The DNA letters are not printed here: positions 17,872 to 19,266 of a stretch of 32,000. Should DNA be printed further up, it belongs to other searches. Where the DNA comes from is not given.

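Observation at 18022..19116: COG0523 fold that has lost both its GTPase P-loop and the canonical CxCC metal motif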

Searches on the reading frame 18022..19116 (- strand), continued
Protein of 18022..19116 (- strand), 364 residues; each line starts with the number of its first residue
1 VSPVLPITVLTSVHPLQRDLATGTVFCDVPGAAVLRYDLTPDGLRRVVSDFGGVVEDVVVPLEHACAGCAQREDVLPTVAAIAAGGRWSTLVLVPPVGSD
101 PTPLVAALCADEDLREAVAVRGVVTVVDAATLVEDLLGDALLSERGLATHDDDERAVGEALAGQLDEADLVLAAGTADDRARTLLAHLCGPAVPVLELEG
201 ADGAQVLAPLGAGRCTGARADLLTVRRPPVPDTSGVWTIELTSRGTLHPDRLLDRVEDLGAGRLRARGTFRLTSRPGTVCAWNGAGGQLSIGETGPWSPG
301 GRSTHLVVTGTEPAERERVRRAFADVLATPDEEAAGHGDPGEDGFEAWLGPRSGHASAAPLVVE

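Call 24: search_protein_families(library=ncbifam, proteins=[P0119, P0061, P0040, P0083, P0078, P0082, P0013], max_evalue=0.001)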
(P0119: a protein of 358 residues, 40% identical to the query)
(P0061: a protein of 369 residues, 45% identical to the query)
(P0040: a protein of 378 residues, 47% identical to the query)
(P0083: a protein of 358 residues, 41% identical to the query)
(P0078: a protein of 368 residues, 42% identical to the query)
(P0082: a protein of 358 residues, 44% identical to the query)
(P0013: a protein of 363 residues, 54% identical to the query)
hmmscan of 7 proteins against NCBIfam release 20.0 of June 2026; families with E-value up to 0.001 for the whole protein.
P0119 (358 aa): 2 families
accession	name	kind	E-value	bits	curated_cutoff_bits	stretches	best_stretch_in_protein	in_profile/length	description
NF047431.1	hiber_recruit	equivalog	9e-34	117.1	375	1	2-298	1-315/402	ribosome hibernation factor-recruiting GTPase MRF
NF038288.1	chaper_GTP_ZigA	equivalog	8.3e-21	74.3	600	1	61-304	63-321/390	zinc metallochaperone GTPase ZigA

P0061 (369 aa): 2 families
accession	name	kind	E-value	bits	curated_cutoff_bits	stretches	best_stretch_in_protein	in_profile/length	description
NF047431.1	hiber_recruit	equivalog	5.8e-40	137.4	375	1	10-315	1-315/402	ribosome hibernation factor-recruiting GTPase MRF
NF038288.1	chaper_GTP_ZigA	equivalog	2.9e-26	92.3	600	1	66-317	58-317/390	zinc metallochaperone GTPase ZigA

P0040 (378 aa): 3 families
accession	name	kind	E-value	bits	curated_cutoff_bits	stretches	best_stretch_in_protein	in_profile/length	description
NF047431.1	hiber_recruit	equivalog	1.3e-40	139.6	375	2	11-320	3-323/402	ribosome hibernation factor-recruiting GTPase MRF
NF038288.1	chaper_GTP_ZigA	equivalog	5.8e-25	88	600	2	64-192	58-183/390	zinc metallochaperone GTPase ZigA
TIGR02475.1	CobW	equivalog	3.2e-06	26.3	332.1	1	62-192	58-184/342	cobalamin biosynthesis protein CobW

P0083 (358 aa): 3 families
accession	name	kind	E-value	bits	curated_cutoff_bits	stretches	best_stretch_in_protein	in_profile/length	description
NF047431.1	hiber_recruit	equivalog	5.1e-38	131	375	1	2-298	1-315/402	ribosome hibernation factor-recruiting GTPase MRF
NF038288.1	chaper_GTP_ZigA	equivalog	1e-23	83.9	600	1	56-295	56-312/390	zinc metallochaperone GTPase ZigA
TIGR02475.1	CobW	equivalog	0.00053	19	332.1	1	57-184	61-191/342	cobalamin biosynthesis protein CobW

P0078 (368 aa): 3 families
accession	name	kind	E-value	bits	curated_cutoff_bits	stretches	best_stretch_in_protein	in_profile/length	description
NF047431.1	hiber_recruit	equivalog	6.3e-26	91.2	375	1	8-308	4-318/402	ribosome hibernation factor-recruiting GTPase MRF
NF038288.1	chaper_GTP_ZigA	equivalog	4.2e-21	75.3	600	1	65-310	61-320/390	zinc metallochaperone GTPase ZigA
TIGR02475.1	CobW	equivalog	2.4e-05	23.4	332.1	1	62-321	60-332/342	cobalamin biosynthesis protein CobW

P0082 (358 aa): 2 families
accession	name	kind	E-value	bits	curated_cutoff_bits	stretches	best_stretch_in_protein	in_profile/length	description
NF047431.1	hiber_recruit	equivalog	1.4e-38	132.9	375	1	6-304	3-315/402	ribosome hibernation factor-recruiting GTPase MRF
NF038288.1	chaper_GTP_ZigA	equivalog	5e-22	78.4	600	1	65-309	63-320/390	zinc metallochaperone GTPase ZigA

P0013 (363 aa): 3 families
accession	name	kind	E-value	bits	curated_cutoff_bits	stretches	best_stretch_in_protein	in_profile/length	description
NF047431.1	hiber_recruit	equivalog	1e-33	116.9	375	1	6-298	3-316/402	ribosome hibernation factor-recruiting GTPase MRF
NF038288.1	chaper_GTP_ZigA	equivalog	1.8e-27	96.2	600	2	62-182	61-186/390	zinc metallochaperone GTPase ZigA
TIGR02475.1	CobW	equivalog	1.9e-05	23.7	332.1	1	59-176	60-181/342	cobalamin biosynthesis protein CobW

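Call 28: search_solved_structures(query=A1, max_evalue=1, show_alignments=5)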
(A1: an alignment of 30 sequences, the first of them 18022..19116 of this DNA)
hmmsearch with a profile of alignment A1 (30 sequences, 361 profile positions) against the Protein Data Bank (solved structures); distinct sequences matched with E-value up to 1: 3.
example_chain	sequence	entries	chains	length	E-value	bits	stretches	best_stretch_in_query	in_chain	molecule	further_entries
1nij_A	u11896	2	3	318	0.0042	19.4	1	166-327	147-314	Hypothetical protein yjiA | Uncharacterized GTP-binding protein YjiA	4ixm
4ixn_A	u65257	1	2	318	0.042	16.1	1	166-327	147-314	Uncharacterized GTP-binding protein YjiA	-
6uds_A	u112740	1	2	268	0.9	11.7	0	142-210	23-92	3-oxoacyl-(Acyl-carrier-protein) reductase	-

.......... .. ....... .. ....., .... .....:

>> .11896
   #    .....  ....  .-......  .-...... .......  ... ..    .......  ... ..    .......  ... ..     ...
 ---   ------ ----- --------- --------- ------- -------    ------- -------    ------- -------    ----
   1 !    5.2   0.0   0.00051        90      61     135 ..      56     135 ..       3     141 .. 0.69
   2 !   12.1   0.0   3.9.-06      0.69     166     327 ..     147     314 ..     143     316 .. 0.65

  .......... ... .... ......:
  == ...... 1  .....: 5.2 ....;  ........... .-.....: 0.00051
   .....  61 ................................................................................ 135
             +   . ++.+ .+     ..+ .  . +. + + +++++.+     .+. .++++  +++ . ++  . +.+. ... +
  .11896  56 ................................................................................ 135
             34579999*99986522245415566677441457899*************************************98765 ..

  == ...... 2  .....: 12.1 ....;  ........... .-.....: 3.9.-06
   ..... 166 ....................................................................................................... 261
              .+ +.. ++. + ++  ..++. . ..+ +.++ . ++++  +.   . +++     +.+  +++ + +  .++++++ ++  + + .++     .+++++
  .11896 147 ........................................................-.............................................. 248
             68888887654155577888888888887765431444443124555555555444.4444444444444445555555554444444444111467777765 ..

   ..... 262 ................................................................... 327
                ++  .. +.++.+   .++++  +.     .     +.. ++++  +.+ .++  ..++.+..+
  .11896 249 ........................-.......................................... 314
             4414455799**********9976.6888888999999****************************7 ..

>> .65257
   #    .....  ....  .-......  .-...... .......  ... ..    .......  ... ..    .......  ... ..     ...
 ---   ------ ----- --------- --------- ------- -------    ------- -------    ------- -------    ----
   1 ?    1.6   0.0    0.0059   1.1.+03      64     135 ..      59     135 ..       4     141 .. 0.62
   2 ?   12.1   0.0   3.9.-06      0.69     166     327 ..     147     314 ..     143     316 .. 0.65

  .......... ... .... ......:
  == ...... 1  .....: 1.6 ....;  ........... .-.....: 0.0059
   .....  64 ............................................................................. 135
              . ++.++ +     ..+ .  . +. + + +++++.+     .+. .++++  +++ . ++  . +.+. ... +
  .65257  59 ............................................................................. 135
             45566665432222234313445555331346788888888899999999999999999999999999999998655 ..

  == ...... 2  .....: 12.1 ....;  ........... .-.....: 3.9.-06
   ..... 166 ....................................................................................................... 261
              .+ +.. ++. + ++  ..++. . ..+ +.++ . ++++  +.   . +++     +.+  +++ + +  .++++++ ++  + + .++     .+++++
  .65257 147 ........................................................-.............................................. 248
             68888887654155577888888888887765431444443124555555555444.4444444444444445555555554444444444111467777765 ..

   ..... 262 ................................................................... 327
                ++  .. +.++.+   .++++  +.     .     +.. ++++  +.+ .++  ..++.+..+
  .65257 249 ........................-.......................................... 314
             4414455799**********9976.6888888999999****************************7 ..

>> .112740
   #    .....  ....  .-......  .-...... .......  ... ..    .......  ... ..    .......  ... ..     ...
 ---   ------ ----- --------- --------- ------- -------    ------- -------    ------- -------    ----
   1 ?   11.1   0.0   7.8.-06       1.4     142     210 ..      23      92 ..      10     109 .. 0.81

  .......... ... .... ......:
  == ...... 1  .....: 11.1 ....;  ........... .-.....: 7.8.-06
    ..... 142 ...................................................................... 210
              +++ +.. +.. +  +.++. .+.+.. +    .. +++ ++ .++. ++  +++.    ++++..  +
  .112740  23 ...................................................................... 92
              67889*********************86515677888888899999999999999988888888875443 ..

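Call 38: predict_structure(alignment_id=A2)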
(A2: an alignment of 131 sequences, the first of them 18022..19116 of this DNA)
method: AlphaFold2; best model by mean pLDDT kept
length: 364 residues; sequences in the alignment: 131
mean_pLDDT: 93.6   pTM: 0.91
mean pLDDT of the five models: 93.6, 92.8, 92.7, 92.6, 92.6
residues with pLDDT >= 90: 325; 70-90: 19; 50-70: 17; < 50: 3
segments of 3 or more residues with pLDDT < 50: none
pLDDT, mean of each block of 10 residues (from residue 1): 91 98 96 97 97 98 94 98 98 98 95 95 97 98 95 96 97 98 98 97 94 73 95 98 96 97 97 94 96 91 92 97 98 82 93 65 47
secondary structure, 60 per line:
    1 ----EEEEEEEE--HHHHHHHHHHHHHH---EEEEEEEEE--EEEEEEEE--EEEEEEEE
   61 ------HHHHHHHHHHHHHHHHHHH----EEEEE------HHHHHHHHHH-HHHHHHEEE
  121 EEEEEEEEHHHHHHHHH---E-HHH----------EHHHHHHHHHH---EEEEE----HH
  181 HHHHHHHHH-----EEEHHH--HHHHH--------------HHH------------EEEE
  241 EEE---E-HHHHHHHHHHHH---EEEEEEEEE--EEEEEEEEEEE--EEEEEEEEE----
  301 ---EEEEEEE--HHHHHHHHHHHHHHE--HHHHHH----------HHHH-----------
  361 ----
elements in order: E5-12 H15-28 E32-40 E43-50 E53-60 H67-85 E90-94 H101-110 H112-117 E118-128 H129-137 H157-166 E170-174 H179-189 E195-197 H203-207 E237-243 H249-260 E264-272 E275-285 E288-296 E304-310 H313-326 H330-335 H346-349

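Call 41: fold_search(model_id=the predicted structure, library=pdb)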
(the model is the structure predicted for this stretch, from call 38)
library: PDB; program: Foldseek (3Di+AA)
matches with E <= 10: 1236; with E <= 0.001: 3
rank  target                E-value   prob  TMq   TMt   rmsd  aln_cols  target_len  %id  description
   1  4ixm_A                3.4e-14  1.00  0.39  0.44   9.0       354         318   17  Crystal structure of Zn(II)-bound YjiA GTPase from E. coli (released 2013-02-27)
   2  4ixn_A                1.1e-13  1.00  0.39  0.43   8.9       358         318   17  Crystal Structure of Zn(II)-bound E37A,C66A,C67A triple mutant YjiA GTPase (released 2013-02-27)
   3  1nij                  1.1e-12  1.00  0.36  0.40  10.0       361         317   16  YJIA PROTEIN (released 2003-06-24)
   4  7kmm_B                5.1e-03  0.20  0.20  0.17  18.6       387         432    8  Crystal structure of XAC1771, a novel carbohydrate acetylesterase from Xanthomonas citri (released 2021-05-26)
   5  9m1v_A                2.1e-02  0.80  0.26  0.48   7.2       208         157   13  Crystal structure of N-terminal domain of hypothetical protein Rv1421 from Mycobacterium tuberculosis H37Rv in complex (released 2025-09-03)
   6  3eo3_A                2.4e-02  0.21  0.16  0.18  11.9       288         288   10  Crystal structure of the N-acetylmannosamine kinase domain of human GNE protein (released 2008-10-07)
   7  7pub_IA               2.4e-02  0.20  0.21  0.12  19.1       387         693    8  Late assembly intermediate of the Trypanosoma brucei mitoribosomal small subunit (released 2022-05-04)
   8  7f0w                  2.6e-02  0.60  0.21  0.40  11.3       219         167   12  Crystal structure of KRAS-G12D bound to GDP with switch 1 open conformation (released 2021-06-23)
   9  3nva_A                2.7e-02  0.54  0.27  0.20  10.2       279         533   14  Dimeric form of CTP synthase from Sulfolobus solfataricus (released 2010-09-08)
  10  5obv                  2.9e-02  0.08  0.13  0.10  24.7       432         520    9  Mycoplasma genitalium DnaK deletion mutant lacking SBDalpha in complex with ADP and Pi. (released 2018-05-09)
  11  6kg3_A                3.3e-02  0.20  0.19  0.27   9.3       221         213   12  Crystal structure of Nicotinic acid mononucleotide adenylyltransferase mutant P22K/Y84V/Y118D/C132Q/W176F from Escheri (released 2020-07-15)
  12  2xit_B                3.9e-02  0.21  0.18  0.22  11.1       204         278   13  Crystal structure of monomeric MipZ (released 2011-07-13)
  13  3av9_A                4.5e-02  0.90  0.16  0.33   4.3        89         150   19  Crystal structures of novel allosteric peptide inhibitors of HIV integrase in the LEDGF binding site (released 2012-01-18)
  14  6w77_K                4.5e-02  0.66  0.17  0.41   4.7       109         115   12  30S-Inactivated-high-Mg2+ Class A (released 2020-10-21)
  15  8hmy_E                4.5e-02  0.11  0.17  0.17  19.6       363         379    8  Cryo-EM structure of the human pre-catalytic TSEN/pre-tRNA complex (released 2023-04-19)
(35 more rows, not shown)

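Call 48: search_protein_representatives(protein=window:18022-19116:-)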
Query: 364 residues. Proteins with E-value up to 0.001 (for the whole library): 765; up to 1e-10: 346; up to 1e-30: 124. The best 150 are listed.
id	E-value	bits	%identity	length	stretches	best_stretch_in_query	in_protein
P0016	1.2e-100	353.6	57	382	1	4-351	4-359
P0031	9.2e-78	278.3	75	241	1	49-246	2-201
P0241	1.7e-77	277.5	45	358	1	5-353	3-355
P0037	1.7e-73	264.3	49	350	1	5-352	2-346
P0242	2.4e-72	260.5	50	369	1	7-355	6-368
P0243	5.6e-71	256.0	46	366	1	2-351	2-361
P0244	1.1e-69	251.7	43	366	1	5-353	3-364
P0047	8.1e-69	248.9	50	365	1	7-355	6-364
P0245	1.0e-68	248.5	42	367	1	4-353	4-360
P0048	3.3e-68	246.9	51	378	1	5-352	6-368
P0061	9.0e-66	238.9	47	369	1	5-337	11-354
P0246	2.0e-64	234.4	41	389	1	5-354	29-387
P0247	5.8e-64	232.9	49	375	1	2-351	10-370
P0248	3.3e-63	230.4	41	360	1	7-353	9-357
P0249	1.5e-62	228.3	45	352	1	5-353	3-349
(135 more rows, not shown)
